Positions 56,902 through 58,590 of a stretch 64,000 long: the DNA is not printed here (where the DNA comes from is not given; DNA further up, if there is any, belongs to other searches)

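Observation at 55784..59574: Candidate uncharacterised system: two tandem radical SAM enzymes convergent with a Nudix hydrolase plus histidine-phosphatase pair in a higher-GC cassette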

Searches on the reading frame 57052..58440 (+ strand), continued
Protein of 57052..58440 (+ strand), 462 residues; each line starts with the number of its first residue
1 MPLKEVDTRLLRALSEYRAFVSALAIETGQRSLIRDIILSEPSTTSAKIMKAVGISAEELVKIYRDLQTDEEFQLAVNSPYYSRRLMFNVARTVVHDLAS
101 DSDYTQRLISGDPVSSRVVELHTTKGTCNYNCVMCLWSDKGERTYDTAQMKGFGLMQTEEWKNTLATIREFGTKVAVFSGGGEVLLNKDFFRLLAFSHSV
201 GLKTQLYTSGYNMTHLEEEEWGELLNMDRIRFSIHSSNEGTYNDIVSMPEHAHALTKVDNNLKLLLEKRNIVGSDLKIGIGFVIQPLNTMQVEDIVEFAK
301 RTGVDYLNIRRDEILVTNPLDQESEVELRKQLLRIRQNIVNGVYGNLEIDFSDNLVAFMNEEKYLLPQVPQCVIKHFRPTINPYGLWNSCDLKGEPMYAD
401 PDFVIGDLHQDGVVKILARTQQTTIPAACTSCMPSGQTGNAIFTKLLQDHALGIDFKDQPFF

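Call 32: search_solved_structures(query=A2, max_evalue=0.001, show_alignments=1)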
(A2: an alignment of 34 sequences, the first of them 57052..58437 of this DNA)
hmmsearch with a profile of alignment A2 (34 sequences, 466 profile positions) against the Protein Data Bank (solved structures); distinct sequences matched with E-value up to 0.001: 8.
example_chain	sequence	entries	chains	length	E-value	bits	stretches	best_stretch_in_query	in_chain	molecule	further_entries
8hzv_A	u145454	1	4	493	3.7e-22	81.8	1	107-373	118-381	Radical S-Adenosyl-L-methionine Enzyme DesII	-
8hzy_A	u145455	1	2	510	4.1e-22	81.7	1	107-373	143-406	DesII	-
1tv7_A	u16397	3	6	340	5.3e-08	35.1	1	130-307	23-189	Molybdenum cofactor biosynthesis protein A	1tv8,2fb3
2fb2_A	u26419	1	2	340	5.4e-08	35.1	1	130-307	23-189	Molybdenum cofactor biosynthesis protein A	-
6efn_A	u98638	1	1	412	8.8e-07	31.1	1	131-307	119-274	Sporulation killing factor maturation protein SkfB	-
6c8v_A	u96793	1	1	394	4e-06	29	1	159-256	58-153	Coenzyme PQQ synthesis protein E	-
7vob_C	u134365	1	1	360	4.7e-05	25.4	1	159-226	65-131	Cytosylglucuronate decarboxylase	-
7voc_C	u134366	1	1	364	4.8e-05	25.4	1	159-226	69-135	Cytosylglucuronate decarboxylase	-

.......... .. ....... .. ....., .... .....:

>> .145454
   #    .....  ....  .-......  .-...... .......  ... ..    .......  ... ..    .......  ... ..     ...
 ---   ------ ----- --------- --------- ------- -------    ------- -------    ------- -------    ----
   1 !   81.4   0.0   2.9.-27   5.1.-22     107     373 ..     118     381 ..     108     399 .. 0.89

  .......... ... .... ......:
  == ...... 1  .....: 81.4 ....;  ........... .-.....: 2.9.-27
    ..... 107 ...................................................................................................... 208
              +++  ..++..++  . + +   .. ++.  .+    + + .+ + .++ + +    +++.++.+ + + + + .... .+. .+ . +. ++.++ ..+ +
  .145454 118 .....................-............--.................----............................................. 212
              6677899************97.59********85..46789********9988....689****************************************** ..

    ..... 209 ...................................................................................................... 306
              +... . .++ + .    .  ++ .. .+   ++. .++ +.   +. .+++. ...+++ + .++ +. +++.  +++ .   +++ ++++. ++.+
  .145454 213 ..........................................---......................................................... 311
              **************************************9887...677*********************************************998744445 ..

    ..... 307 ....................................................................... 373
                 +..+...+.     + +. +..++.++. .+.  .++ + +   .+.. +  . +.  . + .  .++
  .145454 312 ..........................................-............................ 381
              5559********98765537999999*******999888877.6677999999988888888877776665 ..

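Call 36: find_related_loci(query=A2, collection=metagenome_contigs, flank=10000)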
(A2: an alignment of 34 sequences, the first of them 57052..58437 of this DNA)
Query A2 (462 aa) in metagenome_contigs; peptide patterns used: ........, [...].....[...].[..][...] (x = any residue, [..] = any of these).
269 stretches matched a pattern; 98 encode a relative of the query (tblastn E <= 1e-3); the best 80 are kept; 80 distinct loci.
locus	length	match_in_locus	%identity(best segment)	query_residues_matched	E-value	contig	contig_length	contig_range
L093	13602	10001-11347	69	14-462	0e+0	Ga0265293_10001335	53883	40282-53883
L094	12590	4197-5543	68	14-462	0e+0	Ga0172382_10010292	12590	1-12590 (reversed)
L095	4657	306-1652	68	14-462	0e+0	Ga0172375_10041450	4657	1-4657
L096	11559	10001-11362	50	9-462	1e-154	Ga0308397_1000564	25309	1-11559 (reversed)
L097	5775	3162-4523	49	9-462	2e-153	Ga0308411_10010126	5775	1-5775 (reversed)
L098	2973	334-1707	42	3-461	1e-134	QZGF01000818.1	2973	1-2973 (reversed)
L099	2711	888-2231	43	16-461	5e-135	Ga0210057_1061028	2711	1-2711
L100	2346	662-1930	43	39-461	7e-131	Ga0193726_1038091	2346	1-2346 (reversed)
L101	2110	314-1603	43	33-462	5e-130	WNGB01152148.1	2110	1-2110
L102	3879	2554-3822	43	39-461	9e-124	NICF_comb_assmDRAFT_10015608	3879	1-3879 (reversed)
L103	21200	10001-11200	45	62-461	8e-116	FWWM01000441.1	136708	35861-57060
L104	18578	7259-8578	40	17-459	2e-115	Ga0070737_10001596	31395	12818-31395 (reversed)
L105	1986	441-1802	40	7-462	2e-113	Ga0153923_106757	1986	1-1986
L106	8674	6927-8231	37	26-461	4e-107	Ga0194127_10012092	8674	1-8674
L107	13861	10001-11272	39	39-462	1e-105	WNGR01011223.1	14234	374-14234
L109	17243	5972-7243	39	39-462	1e-105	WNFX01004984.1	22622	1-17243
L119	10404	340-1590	40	39-461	1e-100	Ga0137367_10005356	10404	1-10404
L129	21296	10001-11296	36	21-461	3e-89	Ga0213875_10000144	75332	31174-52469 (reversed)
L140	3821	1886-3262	32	15-462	3e-78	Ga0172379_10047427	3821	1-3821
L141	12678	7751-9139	31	11-462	7e-77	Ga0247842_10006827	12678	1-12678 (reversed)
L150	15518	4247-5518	41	39-462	6e-121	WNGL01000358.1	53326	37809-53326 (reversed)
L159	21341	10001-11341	36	16-461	1e-95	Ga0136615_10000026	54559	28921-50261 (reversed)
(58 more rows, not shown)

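Call 37: find_related_loci(query=A2, collection=viral_contigs, flank=10000)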
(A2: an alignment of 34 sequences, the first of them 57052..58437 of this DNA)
Query A2 (462 aa) in viral_contigs; peptide patterns used: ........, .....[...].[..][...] (x = any residue, [..] = any of these).
16 stretches matched a pattern; 5 encode a relative of the query (tblastn E <= 1e-3); 5 distinct loci.
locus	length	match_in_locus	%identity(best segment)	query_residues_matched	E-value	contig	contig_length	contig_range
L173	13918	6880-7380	26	127-310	3e-10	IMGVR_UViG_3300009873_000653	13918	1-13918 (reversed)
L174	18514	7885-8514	24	127-339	4e-9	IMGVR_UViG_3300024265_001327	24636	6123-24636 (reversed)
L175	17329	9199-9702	27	128-310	2e-8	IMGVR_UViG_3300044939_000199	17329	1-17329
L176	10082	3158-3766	24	78-310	2e-8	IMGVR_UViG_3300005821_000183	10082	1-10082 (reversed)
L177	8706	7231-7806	23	80-310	4e-8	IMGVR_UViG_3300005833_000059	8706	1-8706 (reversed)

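Call 43: search_protein_families(library=pfam, proteins=[L004:9336-10295:-, L159:11365-12342:+, L104:455-1525:+, L104:3900-5240:+, L002:10559-11254:+, L150:5544-6452:+, L109:1885-3348:-, L150:1676-2227:-, L150:2240-2737:-, L096:7715-8221:-], max_evalue=0.001)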
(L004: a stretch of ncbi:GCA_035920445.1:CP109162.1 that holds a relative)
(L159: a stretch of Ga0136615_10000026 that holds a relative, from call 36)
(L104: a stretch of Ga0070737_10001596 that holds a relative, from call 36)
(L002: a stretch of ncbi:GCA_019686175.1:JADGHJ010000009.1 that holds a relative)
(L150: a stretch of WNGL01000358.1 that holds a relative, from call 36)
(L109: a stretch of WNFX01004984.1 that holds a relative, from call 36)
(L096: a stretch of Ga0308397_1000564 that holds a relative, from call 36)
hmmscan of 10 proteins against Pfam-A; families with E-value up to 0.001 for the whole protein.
L004:9336-10295:- (319 aa): 4 families
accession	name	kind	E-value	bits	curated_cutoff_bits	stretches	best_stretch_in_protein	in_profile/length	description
PF00535.33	Glycos_transf_2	-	4.9e-23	82.3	23.3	1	41-218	3-167/168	Glycosyl transferase family 2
PF13641.12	Glyco_tranf_2_3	-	1.1e-11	45.6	27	1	38-260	3-216/230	Glycosyltransferase like family 2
PF13506.12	Glyco_transf_21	-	1.4e-06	28.3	21.7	1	103-256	21-154/174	Glycosyl transferase family 21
PF13632.12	Glyco_trans_2_3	-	1.8e-05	25.1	27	1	115-255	1-123/198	Glycosyl transferase family group 2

L159:11365-12342:+ (325 aa): 1 family
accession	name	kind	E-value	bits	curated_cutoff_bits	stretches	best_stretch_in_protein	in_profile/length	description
PF01636.29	APH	-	3.1e-17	63.6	23.2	1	45-266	2-228/239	Phosphotransferase enzyme family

L104:455-1525:+ (356 aa): 6 families
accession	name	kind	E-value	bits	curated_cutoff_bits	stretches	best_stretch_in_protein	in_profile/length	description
PF01370.27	Epimerase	-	1.2e-42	146.4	20.9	1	17-248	1-240/240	NAD dependent epimerase/dehydratase family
PF16363.11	GDP_Man_Dehyd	-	1.2e-20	74.7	27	1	18-247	1-255/332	GDP-mannose 4,6 dehydratase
PF04321.23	RmlD_sub_bind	-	1.6e-11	44.3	27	1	15-279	1-243/287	RmlD substrate binding domain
PF01073.25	3Beta_HSD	-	1.8e-10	40.8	22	1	18-233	1-229/280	3-beta hydroxysteroid dehydrogenase/isomerase family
PF13460.12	NAD_binding_10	-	5.7e-05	23.5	27.2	1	24-142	4-115/184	NAD(P)H-binding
PF05368.20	NmrA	-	0.00069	19.7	27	0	16-244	4-214/298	NmrA-like family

L104:3900-5240:+ (446 aa): 5 families
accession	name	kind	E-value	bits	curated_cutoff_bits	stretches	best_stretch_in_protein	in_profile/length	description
PF13692.12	Glyco_trans_1_4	-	2.2e-33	115.9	27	1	269-407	3-142/142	Glycosyl transferases group 1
PF00534.26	Glycos_transf_1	-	1.4e-32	113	26.4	1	265-418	13-169/172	Glycosyl transferases group 1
PF20706.3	GT4-conflict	-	7.9e-11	42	26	1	250-432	177-383/385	Family 4 Glycosyltransferase in conflict systems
PF13524.12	Glyco_trans_1_2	-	2.7e-10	40.8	25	1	315-432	27-140/144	Glycosyl transferase-like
PF13439.12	Glyco_transf_4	-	3.3e-08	34.2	28.5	1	95-250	4-166/170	Glycosyltransferase Family 4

L002:10559-11254:+ (231 aa): 1 family
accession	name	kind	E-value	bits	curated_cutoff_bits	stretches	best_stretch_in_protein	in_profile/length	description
PF02397.22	Bac_transf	-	5.3e-66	222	27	1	37-225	1-178/179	Bacterial sugar transferase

L150:5544-6452:+ (302 aa): 1 family
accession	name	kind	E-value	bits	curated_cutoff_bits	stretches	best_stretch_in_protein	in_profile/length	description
PF00296.26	Bac_luciferase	-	6.8e-43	147.6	27.9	1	51-263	26-245/314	Luciferase-like monooxygenase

L109:1885-3348:- (487 aa): 0 families

L150:1676-2227:- (183 aa): 1 family
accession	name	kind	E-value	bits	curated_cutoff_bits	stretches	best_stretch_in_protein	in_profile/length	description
PF00293.34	NUDIX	-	6.8e-17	62.2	21.1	1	26-141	5-122/134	NUDIX domain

L150:2240-2737:- (165 aa): 1 family
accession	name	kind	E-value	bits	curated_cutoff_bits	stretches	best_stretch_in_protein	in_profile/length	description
PF00293.34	NUDIX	-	2.6e-14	53.8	21.1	1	25-141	3-121/134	NUDIX domain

L096:7715-8221:- (168 aa): 1 family
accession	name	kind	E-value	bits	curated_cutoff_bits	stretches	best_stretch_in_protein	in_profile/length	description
PF00293.34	NUDIX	-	3.4e-15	56.7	21.1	1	29-153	8-131/134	NUDIX domain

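Call 69: search_protein_representatives(alignment_id=A2)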
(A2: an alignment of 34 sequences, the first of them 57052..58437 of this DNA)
Query: 34 sequences, 466 profile positions. Proteins with E-value up to 0.001 (for the whole library): 26443; up to 1e-10: 4277; up to 1e-30: 163. The best 150 are listed.
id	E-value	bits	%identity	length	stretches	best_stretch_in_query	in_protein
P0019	5.6e-183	625.3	-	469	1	30-465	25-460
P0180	1.4e-171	587.8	-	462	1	27-465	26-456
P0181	2.0e-163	560.8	-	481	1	13-465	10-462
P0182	1.6e-157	541.4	-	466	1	12-465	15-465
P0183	1.5e-155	534.9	-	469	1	23-464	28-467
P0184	3.3e-152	523.8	-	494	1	34-465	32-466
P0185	4.9e-151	520.0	-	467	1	10-465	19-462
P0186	1.2e-150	518.7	-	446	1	34-465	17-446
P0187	5.7e-147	506.6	-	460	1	25-465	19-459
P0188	6.0e-141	486.7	-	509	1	32-465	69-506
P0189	1.7e-132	458.8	-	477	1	10-464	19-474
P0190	2.5e-126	438.5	-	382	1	89-464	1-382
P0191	3.1e-125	434.9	-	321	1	137-465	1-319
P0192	1.0e-124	433.2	-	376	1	99-465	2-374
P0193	3.0e-123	428.4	-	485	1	31-463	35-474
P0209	4.6e-66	239.8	-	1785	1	36-464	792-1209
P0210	7.4e-65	235.9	-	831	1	26-464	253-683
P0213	2.9e-63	230.6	-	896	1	25-464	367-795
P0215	7.7e-60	219.3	-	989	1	31-465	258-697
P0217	2.1e-58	214.5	-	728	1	36-464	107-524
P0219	3.6e-57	210.5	-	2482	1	36-465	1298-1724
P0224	1.2e-55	205.5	-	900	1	24-465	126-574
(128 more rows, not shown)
